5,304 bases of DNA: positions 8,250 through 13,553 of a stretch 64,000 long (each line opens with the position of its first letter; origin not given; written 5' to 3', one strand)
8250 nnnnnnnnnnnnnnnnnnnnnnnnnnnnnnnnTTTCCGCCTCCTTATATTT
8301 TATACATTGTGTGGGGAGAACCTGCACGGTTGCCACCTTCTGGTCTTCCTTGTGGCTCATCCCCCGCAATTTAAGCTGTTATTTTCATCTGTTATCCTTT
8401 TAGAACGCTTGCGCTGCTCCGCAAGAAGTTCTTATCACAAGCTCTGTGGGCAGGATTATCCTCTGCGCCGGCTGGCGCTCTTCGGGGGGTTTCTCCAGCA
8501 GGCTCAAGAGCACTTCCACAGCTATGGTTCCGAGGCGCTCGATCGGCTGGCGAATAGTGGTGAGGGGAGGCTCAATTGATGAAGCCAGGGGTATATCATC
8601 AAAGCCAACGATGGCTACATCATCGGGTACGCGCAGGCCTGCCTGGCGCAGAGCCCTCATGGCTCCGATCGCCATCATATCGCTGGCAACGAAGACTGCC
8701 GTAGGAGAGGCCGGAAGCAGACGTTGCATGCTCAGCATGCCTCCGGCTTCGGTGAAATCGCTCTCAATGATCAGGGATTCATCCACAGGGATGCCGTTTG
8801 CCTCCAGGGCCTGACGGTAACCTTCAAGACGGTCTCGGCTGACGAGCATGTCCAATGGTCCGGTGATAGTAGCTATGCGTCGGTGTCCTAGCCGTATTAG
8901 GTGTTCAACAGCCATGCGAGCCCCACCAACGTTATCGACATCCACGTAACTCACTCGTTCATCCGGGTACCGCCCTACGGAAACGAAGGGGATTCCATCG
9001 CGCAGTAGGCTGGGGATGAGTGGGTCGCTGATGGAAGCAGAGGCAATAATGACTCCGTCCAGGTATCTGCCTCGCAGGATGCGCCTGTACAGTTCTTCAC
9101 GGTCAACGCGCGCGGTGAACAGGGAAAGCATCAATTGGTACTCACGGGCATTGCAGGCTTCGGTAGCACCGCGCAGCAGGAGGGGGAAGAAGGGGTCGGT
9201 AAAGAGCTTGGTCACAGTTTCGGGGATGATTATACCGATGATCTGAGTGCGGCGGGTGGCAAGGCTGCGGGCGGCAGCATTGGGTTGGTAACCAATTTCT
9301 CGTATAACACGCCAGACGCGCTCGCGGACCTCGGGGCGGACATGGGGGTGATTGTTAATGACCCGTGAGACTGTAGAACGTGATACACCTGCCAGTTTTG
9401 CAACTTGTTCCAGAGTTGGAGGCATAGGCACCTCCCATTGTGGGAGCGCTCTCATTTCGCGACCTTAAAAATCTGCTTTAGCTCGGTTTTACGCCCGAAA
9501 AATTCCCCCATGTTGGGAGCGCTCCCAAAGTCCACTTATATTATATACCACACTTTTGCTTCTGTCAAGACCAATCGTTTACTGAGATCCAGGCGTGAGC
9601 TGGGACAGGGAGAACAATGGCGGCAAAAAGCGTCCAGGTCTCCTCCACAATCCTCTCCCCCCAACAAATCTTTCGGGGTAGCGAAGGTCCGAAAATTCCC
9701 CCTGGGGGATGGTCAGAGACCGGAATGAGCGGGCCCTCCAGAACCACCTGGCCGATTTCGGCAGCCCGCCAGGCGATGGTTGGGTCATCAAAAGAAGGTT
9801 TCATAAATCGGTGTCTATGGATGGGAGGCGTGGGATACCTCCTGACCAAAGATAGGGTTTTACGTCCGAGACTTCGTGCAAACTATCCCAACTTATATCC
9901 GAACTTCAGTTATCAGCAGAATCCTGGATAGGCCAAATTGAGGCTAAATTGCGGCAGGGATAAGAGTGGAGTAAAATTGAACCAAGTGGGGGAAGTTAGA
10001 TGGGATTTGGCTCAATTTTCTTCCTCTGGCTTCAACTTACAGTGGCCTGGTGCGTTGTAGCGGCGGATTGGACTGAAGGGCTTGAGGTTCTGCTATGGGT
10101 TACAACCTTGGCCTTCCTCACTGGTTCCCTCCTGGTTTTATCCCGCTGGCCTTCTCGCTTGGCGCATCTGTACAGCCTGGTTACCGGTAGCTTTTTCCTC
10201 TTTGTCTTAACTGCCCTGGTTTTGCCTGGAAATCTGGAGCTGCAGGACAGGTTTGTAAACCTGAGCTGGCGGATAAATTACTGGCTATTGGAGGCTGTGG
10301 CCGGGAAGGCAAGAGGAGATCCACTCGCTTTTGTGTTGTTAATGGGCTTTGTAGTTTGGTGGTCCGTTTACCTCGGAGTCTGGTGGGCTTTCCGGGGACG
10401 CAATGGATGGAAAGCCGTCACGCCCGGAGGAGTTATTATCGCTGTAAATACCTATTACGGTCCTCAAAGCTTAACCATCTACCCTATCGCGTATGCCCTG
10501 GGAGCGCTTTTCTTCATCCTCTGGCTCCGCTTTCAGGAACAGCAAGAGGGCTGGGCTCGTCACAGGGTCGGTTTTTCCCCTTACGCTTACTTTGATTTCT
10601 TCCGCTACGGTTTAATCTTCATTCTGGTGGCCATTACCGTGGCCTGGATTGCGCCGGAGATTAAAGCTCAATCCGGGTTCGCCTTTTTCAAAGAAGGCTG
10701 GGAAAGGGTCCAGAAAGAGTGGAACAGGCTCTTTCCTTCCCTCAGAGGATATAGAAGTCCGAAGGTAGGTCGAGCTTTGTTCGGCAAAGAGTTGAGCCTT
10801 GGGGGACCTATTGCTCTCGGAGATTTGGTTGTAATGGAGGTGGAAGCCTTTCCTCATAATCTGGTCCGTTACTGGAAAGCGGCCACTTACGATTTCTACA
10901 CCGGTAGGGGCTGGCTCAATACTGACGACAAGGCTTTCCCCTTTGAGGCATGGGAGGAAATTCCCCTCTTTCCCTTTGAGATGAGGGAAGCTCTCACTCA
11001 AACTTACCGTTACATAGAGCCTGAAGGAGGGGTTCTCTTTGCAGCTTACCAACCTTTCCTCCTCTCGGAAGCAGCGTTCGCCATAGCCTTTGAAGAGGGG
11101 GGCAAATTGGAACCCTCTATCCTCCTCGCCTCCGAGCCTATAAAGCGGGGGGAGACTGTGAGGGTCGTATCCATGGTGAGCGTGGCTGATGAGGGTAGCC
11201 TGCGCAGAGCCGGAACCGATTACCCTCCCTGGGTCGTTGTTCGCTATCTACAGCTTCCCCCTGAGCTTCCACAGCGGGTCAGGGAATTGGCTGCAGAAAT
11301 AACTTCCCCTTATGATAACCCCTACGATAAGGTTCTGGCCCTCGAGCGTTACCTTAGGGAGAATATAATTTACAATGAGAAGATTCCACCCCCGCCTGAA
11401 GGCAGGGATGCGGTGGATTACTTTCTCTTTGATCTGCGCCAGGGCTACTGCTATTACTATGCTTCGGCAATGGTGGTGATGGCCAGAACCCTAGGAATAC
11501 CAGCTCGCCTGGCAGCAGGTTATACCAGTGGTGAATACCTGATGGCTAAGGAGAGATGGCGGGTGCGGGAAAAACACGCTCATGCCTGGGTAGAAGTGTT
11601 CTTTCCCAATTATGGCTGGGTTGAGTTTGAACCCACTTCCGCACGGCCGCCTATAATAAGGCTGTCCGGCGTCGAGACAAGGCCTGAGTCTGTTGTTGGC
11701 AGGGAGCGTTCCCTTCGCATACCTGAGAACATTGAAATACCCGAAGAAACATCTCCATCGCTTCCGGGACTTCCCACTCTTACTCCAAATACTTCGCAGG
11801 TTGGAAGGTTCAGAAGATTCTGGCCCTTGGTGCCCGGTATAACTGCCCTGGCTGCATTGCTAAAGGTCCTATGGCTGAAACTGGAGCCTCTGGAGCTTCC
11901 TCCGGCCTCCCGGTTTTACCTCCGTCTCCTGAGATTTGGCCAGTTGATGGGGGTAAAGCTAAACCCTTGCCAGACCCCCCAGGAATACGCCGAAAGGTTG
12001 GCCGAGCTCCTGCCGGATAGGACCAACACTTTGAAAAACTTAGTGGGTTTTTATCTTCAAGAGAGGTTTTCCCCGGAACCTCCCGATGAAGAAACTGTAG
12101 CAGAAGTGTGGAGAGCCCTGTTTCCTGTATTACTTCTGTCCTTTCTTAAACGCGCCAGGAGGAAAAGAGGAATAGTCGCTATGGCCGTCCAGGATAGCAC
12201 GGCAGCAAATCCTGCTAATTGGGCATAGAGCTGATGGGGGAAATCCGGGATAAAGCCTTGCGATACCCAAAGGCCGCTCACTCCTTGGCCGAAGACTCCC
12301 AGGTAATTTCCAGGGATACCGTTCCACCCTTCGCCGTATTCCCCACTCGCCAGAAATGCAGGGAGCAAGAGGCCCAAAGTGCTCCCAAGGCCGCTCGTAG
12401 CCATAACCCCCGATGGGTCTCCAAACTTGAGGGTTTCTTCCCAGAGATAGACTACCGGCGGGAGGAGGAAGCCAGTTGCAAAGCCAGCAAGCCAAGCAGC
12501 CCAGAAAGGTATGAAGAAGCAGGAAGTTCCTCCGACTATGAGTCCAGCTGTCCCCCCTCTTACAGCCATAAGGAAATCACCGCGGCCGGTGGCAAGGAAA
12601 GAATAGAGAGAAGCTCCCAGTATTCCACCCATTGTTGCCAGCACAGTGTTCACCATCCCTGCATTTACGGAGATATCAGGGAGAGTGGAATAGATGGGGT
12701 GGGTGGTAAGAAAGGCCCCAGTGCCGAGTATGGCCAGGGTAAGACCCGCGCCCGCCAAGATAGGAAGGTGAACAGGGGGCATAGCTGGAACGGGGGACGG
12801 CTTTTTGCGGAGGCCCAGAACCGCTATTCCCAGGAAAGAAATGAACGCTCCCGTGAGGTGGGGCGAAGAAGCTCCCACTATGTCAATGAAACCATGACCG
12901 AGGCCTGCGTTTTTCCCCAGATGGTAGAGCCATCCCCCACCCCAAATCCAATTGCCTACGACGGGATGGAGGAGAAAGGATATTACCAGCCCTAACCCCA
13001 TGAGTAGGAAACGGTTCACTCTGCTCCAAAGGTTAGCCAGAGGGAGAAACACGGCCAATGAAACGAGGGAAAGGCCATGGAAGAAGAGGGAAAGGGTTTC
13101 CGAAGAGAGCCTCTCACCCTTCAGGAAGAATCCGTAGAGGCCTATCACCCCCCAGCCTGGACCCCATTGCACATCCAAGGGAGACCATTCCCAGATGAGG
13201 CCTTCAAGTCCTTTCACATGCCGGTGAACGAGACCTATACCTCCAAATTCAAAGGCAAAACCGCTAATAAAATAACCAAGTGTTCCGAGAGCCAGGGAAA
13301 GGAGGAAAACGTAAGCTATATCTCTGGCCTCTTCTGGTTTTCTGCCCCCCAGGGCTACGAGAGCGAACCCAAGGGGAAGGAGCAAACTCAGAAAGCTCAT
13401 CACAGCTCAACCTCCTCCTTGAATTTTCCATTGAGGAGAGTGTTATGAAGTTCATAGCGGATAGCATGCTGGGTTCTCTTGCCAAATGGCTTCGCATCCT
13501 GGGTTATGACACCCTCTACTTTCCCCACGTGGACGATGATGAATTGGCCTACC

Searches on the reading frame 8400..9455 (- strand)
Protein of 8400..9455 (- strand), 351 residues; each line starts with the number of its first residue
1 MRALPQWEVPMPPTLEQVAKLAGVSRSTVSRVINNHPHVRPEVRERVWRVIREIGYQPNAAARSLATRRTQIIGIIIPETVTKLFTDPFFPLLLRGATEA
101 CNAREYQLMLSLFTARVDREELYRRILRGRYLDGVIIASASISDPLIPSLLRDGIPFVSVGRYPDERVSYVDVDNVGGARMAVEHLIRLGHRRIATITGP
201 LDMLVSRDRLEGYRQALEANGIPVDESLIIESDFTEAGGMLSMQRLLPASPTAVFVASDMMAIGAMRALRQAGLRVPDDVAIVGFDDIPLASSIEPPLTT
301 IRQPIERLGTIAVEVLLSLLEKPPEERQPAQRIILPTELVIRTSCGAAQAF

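Call 21: search_protein_families(library=pfam, proteins=[window:8400-9455:-])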
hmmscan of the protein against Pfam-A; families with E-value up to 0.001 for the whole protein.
window:8400-9455:- (351 aa): 7 families
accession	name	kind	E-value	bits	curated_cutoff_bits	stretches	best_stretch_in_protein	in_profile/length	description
PF13377.12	Peripla_BP_3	-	5.6e-44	150.6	26.5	1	183-345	1-167/167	Periplasmic binding protein-like domain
PF00532.27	Peripla_BP_1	-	5.7e-28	98.6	22.2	1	72-341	3-279/281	Periplasmic binding proteins and sugar binding domain of LacI family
PF00356.27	LacI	-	9.9e-19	67.3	27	1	14-59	1-46/46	Bacterial regulatory proteins, lacI family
PF13407.12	Peripla_BP_4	-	7.1e-17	62.2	35.1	1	82-289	5-220/258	Periplasmic binding protein domain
PF01381.28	HTH_3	-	0.00011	22.6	23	1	14-42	11-39/55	Helix-turn-helix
PF13545.12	HTH_Crp_2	-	0.00047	20.5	27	0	8-34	18-44/70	Crp-like helix-turn-helix domain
PF20432.4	Xre-like-HTH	-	0.00097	19.8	25.8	0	14-52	25-63/63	Antitoxin Xre-like helix-turn-helix domain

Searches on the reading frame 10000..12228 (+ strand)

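Call 21: search_protein_families(library=pfam, proteins=[window:10000-12228:+])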
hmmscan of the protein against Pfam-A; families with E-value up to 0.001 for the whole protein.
window:10000-12228:+ (742 aa): 2 families
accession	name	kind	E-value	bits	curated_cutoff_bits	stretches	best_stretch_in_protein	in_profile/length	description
PF01841.26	Transglut_core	-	6.7e-30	104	23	1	428-545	1-108/108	Transglutaminase-like superfamily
PF13559.11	DUF4129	-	9.7e-10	38.8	24.8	1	640-707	2-68/69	Domain of unknown function (DUF4129)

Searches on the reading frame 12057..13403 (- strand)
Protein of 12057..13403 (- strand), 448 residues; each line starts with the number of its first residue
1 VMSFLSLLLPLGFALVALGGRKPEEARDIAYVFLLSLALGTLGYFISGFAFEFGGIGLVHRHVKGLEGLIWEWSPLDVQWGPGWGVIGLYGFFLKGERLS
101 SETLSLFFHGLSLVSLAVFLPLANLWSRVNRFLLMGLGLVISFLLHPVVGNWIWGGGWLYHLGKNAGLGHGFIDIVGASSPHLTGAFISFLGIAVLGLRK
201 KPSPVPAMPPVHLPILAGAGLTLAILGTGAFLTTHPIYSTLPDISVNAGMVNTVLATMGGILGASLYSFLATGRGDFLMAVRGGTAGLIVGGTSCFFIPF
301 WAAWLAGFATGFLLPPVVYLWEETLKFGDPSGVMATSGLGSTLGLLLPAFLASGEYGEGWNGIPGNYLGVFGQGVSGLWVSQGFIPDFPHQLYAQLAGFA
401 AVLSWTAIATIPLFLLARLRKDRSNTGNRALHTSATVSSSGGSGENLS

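Call 21: search_protein_families(library=pfam, proteins=[window:12057-13403:-])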
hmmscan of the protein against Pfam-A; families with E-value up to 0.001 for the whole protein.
window:12057-13403:- (448 aa): 1 family
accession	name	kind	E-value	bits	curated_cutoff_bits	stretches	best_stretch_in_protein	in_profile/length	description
PF00909.26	Ammonium_transp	-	4.4e-30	105.1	23.2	1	5-418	9-373/399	Ammonium Transporter Family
